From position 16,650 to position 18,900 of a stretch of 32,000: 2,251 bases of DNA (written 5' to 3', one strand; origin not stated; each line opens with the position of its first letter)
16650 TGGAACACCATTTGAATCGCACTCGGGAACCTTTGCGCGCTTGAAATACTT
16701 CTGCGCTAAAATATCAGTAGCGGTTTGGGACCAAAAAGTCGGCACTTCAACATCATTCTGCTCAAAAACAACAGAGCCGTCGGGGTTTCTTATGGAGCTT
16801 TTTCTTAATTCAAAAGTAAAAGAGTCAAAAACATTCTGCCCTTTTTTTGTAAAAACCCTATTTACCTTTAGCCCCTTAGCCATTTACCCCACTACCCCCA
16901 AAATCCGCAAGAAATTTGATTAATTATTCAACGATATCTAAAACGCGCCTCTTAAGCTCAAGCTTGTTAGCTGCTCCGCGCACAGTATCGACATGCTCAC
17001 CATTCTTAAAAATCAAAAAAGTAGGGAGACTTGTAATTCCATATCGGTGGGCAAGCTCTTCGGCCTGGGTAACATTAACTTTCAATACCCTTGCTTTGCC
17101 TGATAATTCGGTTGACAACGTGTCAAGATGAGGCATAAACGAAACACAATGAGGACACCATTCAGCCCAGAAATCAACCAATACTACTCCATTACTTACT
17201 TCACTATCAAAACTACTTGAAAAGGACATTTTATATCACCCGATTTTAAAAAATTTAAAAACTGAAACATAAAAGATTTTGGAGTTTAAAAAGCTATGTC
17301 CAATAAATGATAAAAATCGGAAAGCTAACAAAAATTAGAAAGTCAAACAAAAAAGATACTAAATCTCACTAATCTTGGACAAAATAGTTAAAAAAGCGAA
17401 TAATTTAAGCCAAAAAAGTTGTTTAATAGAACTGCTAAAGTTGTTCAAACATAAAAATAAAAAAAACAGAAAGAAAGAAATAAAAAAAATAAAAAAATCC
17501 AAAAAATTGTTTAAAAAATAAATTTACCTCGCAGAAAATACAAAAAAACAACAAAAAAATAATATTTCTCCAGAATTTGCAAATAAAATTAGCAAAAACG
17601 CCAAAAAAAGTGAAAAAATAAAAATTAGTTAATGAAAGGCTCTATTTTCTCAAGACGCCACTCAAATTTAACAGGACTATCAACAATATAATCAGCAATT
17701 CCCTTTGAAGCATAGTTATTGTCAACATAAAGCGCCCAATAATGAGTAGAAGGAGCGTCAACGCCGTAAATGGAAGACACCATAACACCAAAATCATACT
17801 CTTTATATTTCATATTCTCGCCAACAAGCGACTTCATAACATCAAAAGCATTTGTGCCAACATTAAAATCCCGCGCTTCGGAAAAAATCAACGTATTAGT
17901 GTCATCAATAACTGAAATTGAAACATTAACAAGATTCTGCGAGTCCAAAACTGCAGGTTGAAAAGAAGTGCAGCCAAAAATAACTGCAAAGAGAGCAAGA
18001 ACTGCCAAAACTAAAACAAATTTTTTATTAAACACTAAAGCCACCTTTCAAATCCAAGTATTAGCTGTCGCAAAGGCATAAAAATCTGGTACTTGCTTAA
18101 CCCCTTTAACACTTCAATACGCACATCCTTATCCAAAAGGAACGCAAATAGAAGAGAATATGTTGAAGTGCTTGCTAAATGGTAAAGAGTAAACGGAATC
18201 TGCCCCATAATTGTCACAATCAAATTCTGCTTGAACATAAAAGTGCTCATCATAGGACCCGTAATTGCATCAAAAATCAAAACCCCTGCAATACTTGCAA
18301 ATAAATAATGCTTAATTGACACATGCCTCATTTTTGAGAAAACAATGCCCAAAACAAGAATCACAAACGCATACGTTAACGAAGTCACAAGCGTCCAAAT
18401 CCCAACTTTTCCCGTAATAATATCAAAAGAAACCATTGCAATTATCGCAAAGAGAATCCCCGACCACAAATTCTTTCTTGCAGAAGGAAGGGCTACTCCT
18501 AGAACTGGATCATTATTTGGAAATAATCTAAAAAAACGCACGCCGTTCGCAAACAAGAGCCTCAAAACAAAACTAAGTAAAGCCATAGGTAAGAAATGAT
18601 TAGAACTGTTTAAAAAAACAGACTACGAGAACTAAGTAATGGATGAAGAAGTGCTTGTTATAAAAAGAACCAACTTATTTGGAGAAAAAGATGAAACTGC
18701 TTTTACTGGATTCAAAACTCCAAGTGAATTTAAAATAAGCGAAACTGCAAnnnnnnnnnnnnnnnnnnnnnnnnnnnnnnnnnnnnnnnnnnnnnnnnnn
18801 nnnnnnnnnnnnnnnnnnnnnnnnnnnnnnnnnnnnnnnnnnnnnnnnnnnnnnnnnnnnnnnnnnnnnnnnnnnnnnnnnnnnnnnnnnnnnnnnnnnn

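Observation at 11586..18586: Cobalamin acquisition-activation-utilisation gene string built around class II RNR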

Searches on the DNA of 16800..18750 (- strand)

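Call 75: search_rna_families(source=window, start=16800, end=18750, threshold=evalue, max_evalue=1)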
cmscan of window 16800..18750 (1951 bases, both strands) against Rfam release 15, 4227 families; matches with E-value up to 1: 2.
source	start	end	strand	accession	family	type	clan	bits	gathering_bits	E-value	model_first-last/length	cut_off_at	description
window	17581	17674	-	RF01401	rseX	Gene; sRNA;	-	27.4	50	0.97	1-94/94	no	rseX Hfq binding RNA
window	18551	18582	+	RF00522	PreQ1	Cis-reg; riboswitch;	-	20.1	39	0.43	1-45/45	no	PreQ1 (pre queuosine) riboswitch aptamer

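Call 101: search_rna_families(sources=[L055, L057, L061, L065, L069, L073, L075, L077, L078], threshold=gathering)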
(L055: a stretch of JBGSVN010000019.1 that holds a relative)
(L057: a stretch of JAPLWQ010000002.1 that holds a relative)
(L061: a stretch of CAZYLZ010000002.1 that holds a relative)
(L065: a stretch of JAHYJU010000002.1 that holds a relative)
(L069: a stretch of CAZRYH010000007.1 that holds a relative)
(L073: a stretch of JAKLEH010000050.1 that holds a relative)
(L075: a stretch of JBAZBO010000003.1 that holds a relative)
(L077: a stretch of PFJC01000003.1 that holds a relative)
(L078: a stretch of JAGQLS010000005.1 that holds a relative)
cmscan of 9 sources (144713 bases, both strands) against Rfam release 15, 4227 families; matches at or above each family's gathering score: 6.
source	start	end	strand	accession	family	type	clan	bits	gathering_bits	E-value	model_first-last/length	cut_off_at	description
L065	574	646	-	RF00005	tRNA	Gene; tRNA;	CL00001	67.7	29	3e-12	1-71/71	no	tRNA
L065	5323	5395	-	RF00005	tRNA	Gene; tRNA;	CL00001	67.2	29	4.1e-12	1-71/71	no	tRNA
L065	7488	7559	+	RF00005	tRNA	Gene; tRNA;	CL00001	67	29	4.7e-12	1-71/71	no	tRNA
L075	4215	4286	+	RF00005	tRNA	Gene; tRNA;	CL00001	63.6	29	4.1e-11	1-71/71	no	tRNA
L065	1333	1403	-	RF00005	tRNA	Gene; tRNA;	CL00001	56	29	5.1e-09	1-71/71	no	tRNA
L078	18806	19033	+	RF00174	Cobalamin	Cis-reg; riboswitch;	CL00101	55.3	31.5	1.2e-10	1-189/189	no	Cobalamin riboswitch aptamer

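Call 102: search_rna_families(sources=[L037, L039, L042, L045, L052, L053, L058, L062, L072, L074, L076, L080], threshold=gathering)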
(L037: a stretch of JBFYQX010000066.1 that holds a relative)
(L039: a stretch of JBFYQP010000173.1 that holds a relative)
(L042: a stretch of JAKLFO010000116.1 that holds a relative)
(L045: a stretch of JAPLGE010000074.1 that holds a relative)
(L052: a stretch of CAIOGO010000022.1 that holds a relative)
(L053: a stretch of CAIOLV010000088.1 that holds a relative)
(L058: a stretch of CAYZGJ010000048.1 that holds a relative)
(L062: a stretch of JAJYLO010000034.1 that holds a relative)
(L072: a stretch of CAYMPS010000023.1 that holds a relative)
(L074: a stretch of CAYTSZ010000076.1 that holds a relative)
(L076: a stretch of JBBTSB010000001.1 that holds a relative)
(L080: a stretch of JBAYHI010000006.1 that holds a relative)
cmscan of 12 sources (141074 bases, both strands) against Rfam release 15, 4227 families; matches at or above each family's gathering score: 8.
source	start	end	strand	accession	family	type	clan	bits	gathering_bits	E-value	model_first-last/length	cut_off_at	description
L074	5196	5269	+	RF00005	tRNA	Gene; tRNA;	CL00001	70.7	29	4.3e-13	1-71/71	no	tRNA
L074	5056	5129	+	RF00005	tRNA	Gene; tRNA;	CL00001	66.8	29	5.4e-12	1-71/71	no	tRNA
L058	5369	5455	+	RF00005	tRNA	Gene; tRNA;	CL00001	60.5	29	2.8e-10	1-71/71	no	tRNA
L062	128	214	-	RF00005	tRNA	Gene; tRNA;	CL00001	57.3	29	2.2e-09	1-71/71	no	tRNA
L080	7546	7632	-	RF00005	tRNA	Gene; tRNA;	CL00001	57.3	29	2.2e-09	1-71/71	no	tRNA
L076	63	141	+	RF01689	AdoCbl-II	Cis-reg; riboswitch;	CL00101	43.7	36.5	7.4e-07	1-81/81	no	AdoCbl-II (Cobalamin/B12) riboswitch aptamer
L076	1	56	+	RF00005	tRNA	Gene; tRNA;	CL00001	42.5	29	2.5e-05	17-71/71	5'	tRNA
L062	4178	4308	-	RF00174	Cobalamin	Cis-reg; riboswitch;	CL00101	33.4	31.5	0.00021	1-189/189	no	Cobalamin riboswitch aptamer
